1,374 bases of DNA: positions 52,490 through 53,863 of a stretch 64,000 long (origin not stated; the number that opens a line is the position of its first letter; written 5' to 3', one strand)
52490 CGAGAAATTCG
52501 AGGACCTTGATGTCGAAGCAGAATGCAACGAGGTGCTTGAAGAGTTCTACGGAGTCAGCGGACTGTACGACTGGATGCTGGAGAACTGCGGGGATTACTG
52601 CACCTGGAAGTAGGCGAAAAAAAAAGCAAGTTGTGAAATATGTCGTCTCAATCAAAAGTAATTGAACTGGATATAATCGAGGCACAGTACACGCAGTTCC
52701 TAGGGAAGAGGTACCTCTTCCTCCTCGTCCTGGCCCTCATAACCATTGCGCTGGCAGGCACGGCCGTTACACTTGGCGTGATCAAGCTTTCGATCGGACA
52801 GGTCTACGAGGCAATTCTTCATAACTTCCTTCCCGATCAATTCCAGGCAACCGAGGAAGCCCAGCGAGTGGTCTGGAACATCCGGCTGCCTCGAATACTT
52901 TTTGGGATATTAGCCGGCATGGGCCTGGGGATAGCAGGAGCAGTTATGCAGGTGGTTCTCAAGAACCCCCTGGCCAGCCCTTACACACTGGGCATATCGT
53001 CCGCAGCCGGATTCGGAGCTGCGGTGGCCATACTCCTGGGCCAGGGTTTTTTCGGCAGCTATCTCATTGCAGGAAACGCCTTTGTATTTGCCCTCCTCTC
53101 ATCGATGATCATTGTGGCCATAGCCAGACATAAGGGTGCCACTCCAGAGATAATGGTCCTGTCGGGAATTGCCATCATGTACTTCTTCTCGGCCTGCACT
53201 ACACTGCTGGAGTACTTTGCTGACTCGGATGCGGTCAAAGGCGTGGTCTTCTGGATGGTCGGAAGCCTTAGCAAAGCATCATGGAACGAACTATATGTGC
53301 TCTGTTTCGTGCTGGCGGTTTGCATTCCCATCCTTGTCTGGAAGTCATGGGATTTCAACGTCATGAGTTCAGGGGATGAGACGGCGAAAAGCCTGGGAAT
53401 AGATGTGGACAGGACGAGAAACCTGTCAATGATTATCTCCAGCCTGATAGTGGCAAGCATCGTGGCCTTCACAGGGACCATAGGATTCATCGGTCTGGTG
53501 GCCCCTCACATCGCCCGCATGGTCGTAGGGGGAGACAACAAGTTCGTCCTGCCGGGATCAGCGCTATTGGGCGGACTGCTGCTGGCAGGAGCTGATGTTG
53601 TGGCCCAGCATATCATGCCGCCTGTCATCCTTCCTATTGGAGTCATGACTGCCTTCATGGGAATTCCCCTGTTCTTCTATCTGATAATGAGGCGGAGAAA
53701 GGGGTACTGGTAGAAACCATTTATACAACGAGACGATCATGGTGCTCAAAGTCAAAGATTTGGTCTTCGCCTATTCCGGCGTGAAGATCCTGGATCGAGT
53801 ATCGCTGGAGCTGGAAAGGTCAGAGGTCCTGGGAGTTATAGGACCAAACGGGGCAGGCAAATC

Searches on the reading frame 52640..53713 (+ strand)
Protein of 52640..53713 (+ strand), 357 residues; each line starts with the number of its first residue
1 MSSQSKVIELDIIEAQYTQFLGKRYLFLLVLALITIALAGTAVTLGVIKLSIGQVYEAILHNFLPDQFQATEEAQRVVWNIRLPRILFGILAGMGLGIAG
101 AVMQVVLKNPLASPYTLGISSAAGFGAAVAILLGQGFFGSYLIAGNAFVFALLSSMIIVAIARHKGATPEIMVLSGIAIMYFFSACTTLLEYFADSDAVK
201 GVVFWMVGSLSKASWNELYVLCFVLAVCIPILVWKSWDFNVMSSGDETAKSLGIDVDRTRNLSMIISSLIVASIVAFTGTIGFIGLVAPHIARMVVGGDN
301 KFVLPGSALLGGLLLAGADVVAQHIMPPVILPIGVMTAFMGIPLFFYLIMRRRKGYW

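Call 5: search_protein_families(library=pfam, proteins=[window:52640-53713:+], max_evalue=0.001)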
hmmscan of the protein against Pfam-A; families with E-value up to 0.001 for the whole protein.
window:52640-53713:+ (357 aa): 2 families
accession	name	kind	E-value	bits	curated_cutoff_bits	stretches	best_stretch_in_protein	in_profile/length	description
PF01032.23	FecCD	-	4.6e-92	308.8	26.5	1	36-351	3-311/311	FecCD transport family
PF00950.22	ABC-3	-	1.4e-05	25.2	20.1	1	90-285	9-194/258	ABC 3 transport family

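Call 64: search_protein_families(library=ncbifam, proteins=[window:52640-53713:+], max_evalue=0.00001)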
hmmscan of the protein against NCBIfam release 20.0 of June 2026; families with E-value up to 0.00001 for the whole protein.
window:52640-53713:+ (357 aa): 16 families
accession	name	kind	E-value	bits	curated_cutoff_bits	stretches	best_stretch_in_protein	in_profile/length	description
NF003001.0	PRK03784.1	equivalog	6.5e-70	235.9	334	1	38-354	22-330/332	vitamin B12 ABC transporter permease BtuC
NF007081.0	PRK09535.1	equivalog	5.7e-69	233.2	461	1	36-352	50-361/366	vitamin B12 ABC transporter permease BtuC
TIGR03869.1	F420-0_ABCperm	hypoth_equivalog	1.8e-63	214.8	437.35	1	41-355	8-324/325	putative F420-0 ABC transporter permease subunit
NF007871.0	PRK10577.2-2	equivalog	2.5e-60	204.8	899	1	33-353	359-677/679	Fe(3+)-hydroxamate ABC transporter permease FhuB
NF007299.0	PRK09777.1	equivalog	4.3e-60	203.7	406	1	33-353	8-318/318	Fe(3+) dicitrate ABC transporter permease subunit FecD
NF007867.0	PRK10577.1-3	subfamily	1.8e-59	201.8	849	1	28-354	390-707/710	Fe(3+)-hydroxamate ABC transporter permease FhuB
NF007866.0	PRK10577.1-2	equivalog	4.8e-57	193.7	554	1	34-353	15-332/666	Fe(3+)-hydroxamate ABC transporter permease FhuB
NF007872.0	PRK10577.2-3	equivalog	6.3e-55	186.7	727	1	33-351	18-330/676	Fe(3+)-hydroxamate ABC transporter permease FhuB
NF008407.0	PRK11228.1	equivalog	4e-53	180.4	396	1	60-352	38-329/330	iron-dicitrate ABC transporter permease FecC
NF007759.0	PRK10440.1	equivalog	6.4e-48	163.7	422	1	28-353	12-328/330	iron-enterobactin ABC transporter permease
NF007760.0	PRK10441.1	equivalog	9.6e-46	156.4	428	1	28-354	13-331/335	Fe(3+)-siderophore ABC transporter permease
NF007873.0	PRK10577.2-4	equivalog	6.8e-42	144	1012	1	41-350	341-641/646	Fe(3+)-hydroxamate ABC transporter permease FhuB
NF007869.0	PRK10577.1-6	equivalog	1.4e-41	142.8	954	1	32-350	378-693/703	Fe(3+)-hydroxamate ABC transporter permease FhuB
NF007870.0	PRK10577.2-1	equivalog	2.1e-41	142.3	1355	1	24-351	350-672/678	Fe(3+)-hydroxamate ABC transporter permease FhuB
NF007868.0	PRK10577.1-5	equivalog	9e-38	130.2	943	1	73-352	387-664/666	Fe(3+)-hydroxamate ABC transporter permease FhuB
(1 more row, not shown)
